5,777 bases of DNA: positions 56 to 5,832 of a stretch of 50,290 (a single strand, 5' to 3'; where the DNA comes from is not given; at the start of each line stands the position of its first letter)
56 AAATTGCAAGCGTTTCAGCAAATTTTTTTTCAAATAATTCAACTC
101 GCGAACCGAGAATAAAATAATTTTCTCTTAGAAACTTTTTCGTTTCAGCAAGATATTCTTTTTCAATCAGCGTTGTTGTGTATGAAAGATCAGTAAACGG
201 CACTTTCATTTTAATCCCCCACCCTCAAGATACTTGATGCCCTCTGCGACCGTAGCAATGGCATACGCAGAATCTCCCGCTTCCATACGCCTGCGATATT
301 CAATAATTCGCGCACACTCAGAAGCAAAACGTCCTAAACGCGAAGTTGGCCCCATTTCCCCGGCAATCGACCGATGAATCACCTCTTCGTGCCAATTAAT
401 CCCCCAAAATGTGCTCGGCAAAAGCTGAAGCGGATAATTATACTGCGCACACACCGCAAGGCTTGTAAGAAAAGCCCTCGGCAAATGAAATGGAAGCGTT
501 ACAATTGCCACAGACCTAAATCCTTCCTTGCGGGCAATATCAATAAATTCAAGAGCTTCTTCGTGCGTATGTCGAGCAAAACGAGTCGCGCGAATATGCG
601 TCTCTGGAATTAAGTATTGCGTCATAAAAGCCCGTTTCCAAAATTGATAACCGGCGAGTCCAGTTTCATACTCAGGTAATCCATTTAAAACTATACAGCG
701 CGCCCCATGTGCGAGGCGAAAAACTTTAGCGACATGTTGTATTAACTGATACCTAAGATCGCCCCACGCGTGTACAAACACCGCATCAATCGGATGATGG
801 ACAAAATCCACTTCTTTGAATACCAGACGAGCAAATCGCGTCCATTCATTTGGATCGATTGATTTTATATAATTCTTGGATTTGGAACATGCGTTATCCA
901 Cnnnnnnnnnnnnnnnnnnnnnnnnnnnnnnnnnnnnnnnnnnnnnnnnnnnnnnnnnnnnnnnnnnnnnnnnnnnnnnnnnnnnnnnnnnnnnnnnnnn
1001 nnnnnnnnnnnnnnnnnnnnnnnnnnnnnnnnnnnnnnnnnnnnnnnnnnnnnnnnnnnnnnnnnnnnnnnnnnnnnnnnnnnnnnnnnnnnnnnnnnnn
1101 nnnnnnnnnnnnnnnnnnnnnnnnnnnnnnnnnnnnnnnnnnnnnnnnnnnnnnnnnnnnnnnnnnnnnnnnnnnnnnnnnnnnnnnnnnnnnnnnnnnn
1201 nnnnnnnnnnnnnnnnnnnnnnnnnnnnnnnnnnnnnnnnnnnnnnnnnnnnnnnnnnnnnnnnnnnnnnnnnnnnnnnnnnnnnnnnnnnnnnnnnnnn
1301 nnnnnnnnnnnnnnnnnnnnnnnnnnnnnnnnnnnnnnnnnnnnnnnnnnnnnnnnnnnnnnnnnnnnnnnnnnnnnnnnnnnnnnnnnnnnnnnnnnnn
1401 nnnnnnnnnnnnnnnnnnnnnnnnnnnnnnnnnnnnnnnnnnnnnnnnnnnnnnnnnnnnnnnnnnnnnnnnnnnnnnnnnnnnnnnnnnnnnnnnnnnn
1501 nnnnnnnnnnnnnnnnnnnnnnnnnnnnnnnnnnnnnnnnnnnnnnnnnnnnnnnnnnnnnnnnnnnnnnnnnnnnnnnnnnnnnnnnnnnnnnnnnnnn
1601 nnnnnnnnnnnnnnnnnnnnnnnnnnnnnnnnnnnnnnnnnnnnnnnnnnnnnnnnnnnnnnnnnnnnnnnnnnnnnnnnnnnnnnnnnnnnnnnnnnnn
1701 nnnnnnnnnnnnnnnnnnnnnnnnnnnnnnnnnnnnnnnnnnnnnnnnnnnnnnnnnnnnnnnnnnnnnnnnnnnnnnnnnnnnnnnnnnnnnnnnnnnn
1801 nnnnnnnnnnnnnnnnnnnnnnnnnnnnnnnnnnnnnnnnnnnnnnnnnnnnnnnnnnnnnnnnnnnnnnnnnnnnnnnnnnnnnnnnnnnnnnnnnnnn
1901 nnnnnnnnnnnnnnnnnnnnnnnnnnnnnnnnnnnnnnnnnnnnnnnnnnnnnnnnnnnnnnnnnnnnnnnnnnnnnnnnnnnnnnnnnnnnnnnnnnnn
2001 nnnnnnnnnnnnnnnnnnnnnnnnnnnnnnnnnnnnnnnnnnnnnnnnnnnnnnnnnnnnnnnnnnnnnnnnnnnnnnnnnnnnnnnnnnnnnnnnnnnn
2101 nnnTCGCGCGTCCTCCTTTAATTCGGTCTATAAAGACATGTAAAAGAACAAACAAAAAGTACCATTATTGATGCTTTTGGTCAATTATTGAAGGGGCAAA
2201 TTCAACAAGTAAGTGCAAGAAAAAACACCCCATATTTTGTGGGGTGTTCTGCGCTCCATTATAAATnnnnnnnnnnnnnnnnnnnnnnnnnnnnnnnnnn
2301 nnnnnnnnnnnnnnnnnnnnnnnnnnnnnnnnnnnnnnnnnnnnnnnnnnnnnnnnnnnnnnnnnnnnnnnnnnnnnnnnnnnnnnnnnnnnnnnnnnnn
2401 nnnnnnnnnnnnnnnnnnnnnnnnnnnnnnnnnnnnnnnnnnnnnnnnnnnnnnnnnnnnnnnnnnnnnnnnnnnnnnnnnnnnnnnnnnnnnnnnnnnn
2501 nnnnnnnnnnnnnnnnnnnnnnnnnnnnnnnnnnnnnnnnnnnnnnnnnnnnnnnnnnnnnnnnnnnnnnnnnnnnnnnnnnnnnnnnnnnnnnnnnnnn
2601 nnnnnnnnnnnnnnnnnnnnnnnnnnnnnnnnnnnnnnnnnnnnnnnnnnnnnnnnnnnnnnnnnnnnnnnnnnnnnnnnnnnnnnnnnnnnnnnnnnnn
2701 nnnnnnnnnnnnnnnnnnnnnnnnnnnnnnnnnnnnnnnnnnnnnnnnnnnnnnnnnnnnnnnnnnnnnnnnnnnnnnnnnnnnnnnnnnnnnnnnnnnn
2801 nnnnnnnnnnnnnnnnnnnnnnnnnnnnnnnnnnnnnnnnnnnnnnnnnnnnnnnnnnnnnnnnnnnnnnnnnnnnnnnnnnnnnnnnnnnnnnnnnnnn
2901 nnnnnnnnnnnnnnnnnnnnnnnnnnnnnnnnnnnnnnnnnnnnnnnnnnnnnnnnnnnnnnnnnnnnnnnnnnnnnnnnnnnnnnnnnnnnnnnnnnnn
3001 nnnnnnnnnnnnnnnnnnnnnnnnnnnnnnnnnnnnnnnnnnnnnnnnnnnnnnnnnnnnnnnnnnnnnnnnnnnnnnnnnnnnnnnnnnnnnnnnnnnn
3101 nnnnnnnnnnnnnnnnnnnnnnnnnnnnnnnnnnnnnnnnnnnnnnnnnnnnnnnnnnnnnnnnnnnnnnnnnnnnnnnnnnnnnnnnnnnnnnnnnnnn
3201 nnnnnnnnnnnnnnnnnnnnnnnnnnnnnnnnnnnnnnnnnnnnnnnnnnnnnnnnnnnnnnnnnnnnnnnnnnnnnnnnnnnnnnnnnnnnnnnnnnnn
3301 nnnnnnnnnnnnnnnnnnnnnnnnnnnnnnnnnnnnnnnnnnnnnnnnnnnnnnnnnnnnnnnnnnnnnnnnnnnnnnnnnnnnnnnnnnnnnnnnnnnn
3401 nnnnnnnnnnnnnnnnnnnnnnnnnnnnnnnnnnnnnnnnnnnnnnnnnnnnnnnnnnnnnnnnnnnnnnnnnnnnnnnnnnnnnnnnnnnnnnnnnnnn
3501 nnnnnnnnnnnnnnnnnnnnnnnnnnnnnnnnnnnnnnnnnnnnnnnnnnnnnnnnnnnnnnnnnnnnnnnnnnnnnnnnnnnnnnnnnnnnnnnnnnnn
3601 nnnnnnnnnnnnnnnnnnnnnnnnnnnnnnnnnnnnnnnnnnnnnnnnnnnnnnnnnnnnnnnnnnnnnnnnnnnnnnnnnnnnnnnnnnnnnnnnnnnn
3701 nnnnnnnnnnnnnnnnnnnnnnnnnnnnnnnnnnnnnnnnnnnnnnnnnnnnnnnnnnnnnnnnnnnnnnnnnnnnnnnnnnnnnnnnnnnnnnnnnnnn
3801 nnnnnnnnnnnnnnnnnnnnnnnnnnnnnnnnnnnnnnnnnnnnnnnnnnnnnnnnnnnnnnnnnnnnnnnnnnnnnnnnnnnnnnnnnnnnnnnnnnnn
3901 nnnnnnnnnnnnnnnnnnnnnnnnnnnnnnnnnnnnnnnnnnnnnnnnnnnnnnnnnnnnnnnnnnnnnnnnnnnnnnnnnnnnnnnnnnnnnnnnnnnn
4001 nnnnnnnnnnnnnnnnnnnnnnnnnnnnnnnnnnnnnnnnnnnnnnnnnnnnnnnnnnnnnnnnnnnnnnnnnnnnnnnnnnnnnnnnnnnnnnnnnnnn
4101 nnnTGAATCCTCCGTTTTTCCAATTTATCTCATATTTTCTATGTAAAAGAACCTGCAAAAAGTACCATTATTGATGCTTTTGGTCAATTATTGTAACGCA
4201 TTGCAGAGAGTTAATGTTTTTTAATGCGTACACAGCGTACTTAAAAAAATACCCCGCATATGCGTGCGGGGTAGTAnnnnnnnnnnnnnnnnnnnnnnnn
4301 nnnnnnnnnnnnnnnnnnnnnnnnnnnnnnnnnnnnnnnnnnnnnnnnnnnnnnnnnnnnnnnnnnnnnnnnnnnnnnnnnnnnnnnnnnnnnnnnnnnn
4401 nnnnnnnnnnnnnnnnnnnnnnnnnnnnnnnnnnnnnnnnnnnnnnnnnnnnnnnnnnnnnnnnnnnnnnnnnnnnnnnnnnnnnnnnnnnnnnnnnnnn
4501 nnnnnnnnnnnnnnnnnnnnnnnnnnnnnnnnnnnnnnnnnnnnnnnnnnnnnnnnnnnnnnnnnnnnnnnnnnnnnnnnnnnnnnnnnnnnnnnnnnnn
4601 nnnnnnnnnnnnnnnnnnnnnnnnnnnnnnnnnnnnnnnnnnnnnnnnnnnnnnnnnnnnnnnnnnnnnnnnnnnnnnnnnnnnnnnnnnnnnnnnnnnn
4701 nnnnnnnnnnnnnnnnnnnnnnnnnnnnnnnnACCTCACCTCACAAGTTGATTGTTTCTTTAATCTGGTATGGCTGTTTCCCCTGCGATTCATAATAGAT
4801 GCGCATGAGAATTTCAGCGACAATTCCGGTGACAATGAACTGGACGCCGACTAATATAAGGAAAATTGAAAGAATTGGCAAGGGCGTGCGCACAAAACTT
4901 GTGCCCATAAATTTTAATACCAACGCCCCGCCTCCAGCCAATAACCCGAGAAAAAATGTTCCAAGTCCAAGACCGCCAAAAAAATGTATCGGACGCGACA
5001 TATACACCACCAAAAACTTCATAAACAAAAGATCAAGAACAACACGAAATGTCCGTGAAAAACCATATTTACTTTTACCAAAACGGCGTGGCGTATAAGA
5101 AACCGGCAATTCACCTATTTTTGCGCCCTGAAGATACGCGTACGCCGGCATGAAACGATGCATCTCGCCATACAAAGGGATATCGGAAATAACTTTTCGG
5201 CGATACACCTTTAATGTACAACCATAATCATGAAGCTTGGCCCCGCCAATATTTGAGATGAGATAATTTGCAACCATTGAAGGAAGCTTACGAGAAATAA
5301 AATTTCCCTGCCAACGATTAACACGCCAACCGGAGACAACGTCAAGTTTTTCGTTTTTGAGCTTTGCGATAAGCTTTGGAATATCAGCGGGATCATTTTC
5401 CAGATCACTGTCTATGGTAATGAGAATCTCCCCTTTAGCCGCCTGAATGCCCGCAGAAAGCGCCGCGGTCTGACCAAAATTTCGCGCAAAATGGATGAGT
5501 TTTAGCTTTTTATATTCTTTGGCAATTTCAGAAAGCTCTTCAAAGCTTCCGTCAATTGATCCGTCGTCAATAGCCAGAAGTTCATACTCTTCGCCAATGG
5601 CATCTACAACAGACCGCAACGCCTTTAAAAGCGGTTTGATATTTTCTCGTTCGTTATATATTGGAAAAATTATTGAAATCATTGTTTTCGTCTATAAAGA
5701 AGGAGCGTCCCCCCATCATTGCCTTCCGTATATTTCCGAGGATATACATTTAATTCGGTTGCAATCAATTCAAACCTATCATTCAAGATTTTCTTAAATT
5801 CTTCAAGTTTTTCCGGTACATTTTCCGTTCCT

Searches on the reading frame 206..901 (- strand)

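Call 73: search_protein_families(library=pfam, proteins=[window:206-901:-], max_evalue=0.0001)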
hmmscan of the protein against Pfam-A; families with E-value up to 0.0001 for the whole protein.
window:206-901:- (231 aa): 1 family
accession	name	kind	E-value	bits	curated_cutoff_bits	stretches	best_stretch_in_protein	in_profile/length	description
PF02698.23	DUF218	-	9.3e-07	29.3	27.6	1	55-162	15-113/133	DUF218 domain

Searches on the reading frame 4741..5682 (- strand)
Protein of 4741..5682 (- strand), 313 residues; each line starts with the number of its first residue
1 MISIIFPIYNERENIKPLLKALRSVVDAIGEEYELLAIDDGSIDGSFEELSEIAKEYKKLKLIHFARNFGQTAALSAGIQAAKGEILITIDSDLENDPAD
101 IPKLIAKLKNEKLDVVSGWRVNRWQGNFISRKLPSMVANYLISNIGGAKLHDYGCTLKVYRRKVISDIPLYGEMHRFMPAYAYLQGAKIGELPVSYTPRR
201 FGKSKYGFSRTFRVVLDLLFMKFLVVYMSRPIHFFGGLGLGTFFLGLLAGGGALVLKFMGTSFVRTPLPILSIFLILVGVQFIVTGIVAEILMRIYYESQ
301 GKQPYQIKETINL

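Call 6: search_protein_families(library=pfam, proteins=[window:4741-5682:-])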
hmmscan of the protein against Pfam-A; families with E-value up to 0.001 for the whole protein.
window:4741-5682:- (313 aa): 2 families
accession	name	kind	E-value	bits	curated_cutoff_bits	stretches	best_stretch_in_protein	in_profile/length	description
PF00535.33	Glycos_transf_2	-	3.2e-34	118.7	23.3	1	3-167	1-166/168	Glycosyl transferase family 2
PF10111.15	Glyco_tranf_2_2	-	2.5e-06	27.6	27.3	1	3-94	1-92/276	Glycosyltransferase like family 2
